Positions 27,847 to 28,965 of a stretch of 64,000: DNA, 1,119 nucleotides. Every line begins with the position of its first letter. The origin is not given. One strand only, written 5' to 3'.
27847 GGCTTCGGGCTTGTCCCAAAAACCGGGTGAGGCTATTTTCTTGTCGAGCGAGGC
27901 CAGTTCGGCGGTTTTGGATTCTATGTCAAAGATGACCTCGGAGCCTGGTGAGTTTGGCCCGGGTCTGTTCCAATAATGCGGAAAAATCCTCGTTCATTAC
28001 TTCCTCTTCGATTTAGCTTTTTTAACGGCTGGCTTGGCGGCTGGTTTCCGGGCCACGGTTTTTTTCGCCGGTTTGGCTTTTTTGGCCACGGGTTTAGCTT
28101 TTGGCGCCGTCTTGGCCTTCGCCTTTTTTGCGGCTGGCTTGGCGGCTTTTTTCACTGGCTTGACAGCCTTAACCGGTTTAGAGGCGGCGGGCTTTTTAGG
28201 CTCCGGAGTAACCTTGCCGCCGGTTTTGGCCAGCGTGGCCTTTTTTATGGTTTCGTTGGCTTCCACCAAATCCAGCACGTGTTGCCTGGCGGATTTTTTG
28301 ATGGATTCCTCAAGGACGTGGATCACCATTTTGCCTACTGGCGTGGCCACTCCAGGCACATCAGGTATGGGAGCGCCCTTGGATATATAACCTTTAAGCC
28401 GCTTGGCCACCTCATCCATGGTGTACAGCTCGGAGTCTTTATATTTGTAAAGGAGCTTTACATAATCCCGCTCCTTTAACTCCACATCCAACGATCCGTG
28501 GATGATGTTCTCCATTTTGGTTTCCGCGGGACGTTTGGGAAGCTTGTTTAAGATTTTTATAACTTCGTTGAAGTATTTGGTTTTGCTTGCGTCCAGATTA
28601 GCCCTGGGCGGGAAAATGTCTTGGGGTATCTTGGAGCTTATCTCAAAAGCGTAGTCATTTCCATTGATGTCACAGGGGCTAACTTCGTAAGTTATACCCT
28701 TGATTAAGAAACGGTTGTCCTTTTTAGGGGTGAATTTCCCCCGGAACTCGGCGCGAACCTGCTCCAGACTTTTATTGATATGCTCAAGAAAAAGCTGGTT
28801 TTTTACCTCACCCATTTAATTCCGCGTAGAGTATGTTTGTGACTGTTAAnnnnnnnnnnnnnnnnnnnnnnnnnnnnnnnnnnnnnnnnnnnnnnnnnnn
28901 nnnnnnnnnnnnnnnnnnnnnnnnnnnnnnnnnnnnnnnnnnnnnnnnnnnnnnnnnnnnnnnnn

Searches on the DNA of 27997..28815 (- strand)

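Call 61: search_rna_families(sources=[L002, L003, L004, L006, L007, L008, L009, L010, L011, L012, L013, L014, L103, L113, L131, L133, L134], threshold=gathering)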
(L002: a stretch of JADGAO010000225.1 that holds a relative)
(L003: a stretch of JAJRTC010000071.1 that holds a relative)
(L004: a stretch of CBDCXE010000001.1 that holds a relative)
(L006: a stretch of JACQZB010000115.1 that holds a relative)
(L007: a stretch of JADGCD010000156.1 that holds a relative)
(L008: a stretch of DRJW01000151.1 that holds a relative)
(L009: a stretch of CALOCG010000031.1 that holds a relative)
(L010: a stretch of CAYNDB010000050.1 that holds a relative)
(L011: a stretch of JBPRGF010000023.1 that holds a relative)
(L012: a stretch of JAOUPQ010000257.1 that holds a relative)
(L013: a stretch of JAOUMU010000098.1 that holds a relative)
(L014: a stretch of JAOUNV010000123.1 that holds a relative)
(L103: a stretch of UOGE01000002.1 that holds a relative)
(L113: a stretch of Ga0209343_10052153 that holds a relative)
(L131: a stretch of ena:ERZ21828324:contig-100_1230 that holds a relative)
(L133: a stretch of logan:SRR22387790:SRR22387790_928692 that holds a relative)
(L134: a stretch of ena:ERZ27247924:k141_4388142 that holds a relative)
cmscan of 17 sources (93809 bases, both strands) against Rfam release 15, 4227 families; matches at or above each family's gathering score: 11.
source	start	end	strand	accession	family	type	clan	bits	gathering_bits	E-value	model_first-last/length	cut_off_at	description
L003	1868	1939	-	RF00005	tRNA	Gene; tRNA;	CL00001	75.1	29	1.8e-14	1-71/71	no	tRNA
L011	1768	1839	-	RF00005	tRNA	Gene; tRNA;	CL00001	74.7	29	2.3e-14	1-71/71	no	tRNA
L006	2334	2405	-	RF00005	tRNA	Gene; tRNA;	CL00001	74.2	29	3.1e-14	1-71/71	no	tRNA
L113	1548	1619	+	RF00005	tRNA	Gene; tRNA;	CL00001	74.2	29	3.1e-14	1-71/71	no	tRNA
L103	9230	9301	+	RF00005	tRNA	Gene; tRNA;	CL00001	73.4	29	5.5e-14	1-71/71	no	tRNA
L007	1177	1248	-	RF00005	tRNA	Gene; tRNA;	CL00001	73.3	29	5.7e-14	1-71/71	no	tRNA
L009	2318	2389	-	RF00005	tRNA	Gene; tRNA;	CL00001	73.2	29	6e-14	1-71/71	no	tRNA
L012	730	801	-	RF00005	tRNA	Gene; tRNA;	CL00001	72.3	29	1.1e-13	1-71/71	no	tRNA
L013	2345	2416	-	RF00005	tRNA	Gene; tRNA;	CL00001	72.3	29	1.1e-13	1-71/71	no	tRNA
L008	112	183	-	RF00005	tRNA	Gene; tRNA;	CL00001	72.2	29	1.1e-13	1-71/71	no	tRNA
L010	1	55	-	RF00005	tRNA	Gene; tRNA;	CL00001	44.4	29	5.1e-06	1-54/71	3'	tRNA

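Call 94: search_rna_families(sources=[L002, L003, L004, L006, L007, L008, L010, L011, L012, L013, L113, L133], threshold=evalue, max_evalue=10)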
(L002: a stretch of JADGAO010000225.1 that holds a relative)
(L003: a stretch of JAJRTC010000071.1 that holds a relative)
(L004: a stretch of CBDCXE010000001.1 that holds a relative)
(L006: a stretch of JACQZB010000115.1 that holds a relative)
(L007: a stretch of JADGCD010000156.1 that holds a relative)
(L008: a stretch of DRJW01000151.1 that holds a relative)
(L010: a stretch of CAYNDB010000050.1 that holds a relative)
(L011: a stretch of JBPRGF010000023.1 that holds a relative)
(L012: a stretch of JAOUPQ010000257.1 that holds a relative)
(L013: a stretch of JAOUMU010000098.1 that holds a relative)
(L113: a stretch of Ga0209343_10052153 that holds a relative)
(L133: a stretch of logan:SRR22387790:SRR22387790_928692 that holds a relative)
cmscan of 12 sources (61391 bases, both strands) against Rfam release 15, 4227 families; matches with E-value up to 10: 23.
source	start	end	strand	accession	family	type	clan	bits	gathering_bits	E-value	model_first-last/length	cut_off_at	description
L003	1868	1939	-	RF00005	tRNA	Gene; tRNA;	CL00001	75.1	29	1.2e-14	1-71/71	no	tRNA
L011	1768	1839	-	RF00005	tRNA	Gene; tRNA;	CL00001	74.7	29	1.5e-14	1-71/71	no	tRNA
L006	2334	2405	-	RF00005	tRNA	Gene; tRNA;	CL00001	74.2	29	2e-14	1-71/71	no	tRNA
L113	1548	1619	+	RF00005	tRNA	Gene; tRNA;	CL00001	74.2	29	2e-14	1-71/71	no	tRNA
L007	1177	1248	-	RF00005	tRNA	Gene; tRNA;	CL00001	73.3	29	3.8e-14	1-71/71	no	tRNA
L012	730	801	-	RF00005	tRNA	Gene; tRNA;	CL00001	72.3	29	7.1e-14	1-71/71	no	tRNA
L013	2345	2416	-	RF00005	tRNA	Gene; tRNA;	CL00001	72.3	29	7.1e-14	1-71/71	no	tRNA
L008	112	183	-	RF00005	tRNA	Gene; tRNA;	CL00001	72.2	29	7.5e-14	1-71/71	no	tRNA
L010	1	55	-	RF00005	tRNA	Gene; tRNA;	CL00001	44.4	29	3.3e-06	1-54/71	3'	tRNA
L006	2333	2405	+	RF04354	Plastid-ycf2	Cis-reg;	-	27.5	65.7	0.16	1-75/75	no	Plastid-ycf2 5UTR RNA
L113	1548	1620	-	RF04354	Plastid-ycf2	Cis-reg;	-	25.1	65.7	0.75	1-75/75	no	Plastid-ycf2 5UTR RNA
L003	1867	1939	+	RF04354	Plastid-ycf2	Cis-reg;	-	24.8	65.7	0.92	1-75/75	no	Plastid-ycf2 5UTR RNA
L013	2344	2416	+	RF04354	Plastid-ycf2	Cis-reg;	-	24.5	65.7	1.1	1-75/75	no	Plastid-ycf2 5UTR RNA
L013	1538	1584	-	RF01370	CRISPR-DR57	Gene; CRISPR;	-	23.3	39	1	1-37/37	no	CRISPR RNA direct repeat element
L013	2781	2860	+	RF00236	ctRNA_pGA1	Gene; antisense;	-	22.8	45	3.5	1-79/79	no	ctRNA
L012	729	801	+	RF04354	Plastid-ycf2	Cis-reg;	-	22.3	65.7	4.2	1-75/75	no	Plastid-ycf2 5UTR RNA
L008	111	183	+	RF04354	Plastid-ycf2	Cis-reg;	-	22.1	65.7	4.9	1-75/75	no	Plastid-ycf2 5UTR RNA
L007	4977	5031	-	RF01862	TB10Cs4H2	Gene; snRNA; snoRNA; HACA-box;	-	21.5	50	9.7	1-67/67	no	Trypanosomatid snoRNA TB10Cs4H2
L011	1767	1839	+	RF04354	Plastid-ycf2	Cis-reg;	-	21.3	65.7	7.9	1-75/75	no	Plastid-ycf2 5UTR RNA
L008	1524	1576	+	RF04321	tmRNA_permuted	Gene;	-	20.6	47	4.1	1-213/213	no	permuted transfer-messenger RNA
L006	1636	1742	+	RF00255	mir-218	Gene; miRNA;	-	20.2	62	5.7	1-82/82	no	mir-218 microRNA precursor family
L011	3255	3326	-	RF02784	SorX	Gene; sRNA;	-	20.1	46.6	2.5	1-73/73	no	Singlet oxygen resistance RNA X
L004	5278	5335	+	RF01129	sR44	Gene; snRNA; snoRNA; CD-box;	-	18.2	45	4.8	1-55/55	no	Small nucleolar RNA sR44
